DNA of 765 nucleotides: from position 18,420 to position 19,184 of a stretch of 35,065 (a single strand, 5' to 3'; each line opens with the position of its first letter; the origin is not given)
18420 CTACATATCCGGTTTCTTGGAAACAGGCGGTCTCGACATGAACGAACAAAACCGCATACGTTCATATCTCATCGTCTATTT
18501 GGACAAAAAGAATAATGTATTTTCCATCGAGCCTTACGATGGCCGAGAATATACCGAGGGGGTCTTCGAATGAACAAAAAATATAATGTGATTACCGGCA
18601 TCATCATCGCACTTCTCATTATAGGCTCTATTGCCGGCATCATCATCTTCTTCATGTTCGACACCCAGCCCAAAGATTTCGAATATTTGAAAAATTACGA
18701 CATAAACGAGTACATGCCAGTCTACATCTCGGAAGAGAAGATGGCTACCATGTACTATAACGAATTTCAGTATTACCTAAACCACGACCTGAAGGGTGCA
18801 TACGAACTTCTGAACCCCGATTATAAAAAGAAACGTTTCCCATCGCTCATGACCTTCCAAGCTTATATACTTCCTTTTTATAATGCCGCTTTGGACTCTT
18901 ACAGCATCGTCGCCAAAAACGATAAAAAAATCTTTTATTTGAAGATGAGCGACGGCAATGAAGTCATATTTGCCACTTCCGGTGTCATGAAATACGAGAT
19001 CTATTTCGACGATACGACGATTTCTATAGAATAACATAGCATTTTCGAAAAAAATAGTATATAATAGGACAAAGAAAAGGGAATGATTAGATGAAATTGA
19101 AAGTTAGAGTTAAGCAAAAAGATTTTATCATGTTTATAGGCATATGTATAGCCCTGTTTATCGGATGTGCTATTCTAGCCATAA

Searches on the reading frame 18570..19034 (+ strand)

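Call 7: search_protein_families(library=pfam, proteins=[window:18570-19034:+], max_evalue=0.01)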
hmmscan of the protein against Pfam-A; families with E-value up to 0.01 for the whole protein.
window:18570-19034:+ (154 aa): 0 families

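Call 40: search_protein_families(library=ncbifam, proteins=[window:18570-19034:+], max_evalue=1)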
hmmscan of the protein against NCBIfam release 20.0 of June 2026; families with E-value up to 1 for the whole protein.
window:18570-19034:+ (154 aa): 0 families

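Call 41: search_protein_families(library=pfam, proteins=[window:18570-19034:+], max_evalue=0.5)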
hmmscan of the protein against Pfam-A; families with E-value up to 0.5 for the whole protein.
window:18570-19034:+ (154 aa): 2 families
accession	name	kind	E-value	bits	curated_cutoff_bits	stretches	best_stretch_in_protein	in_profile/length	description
PF17439.7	DUF5418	-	0.023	15.3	25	1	11-121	44-150/151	Family of unknown function (DUF5418)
PF10996.14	Beta-Casp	-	0.024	15.6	27.7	1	41-141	13-86/120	Beta-Casp domain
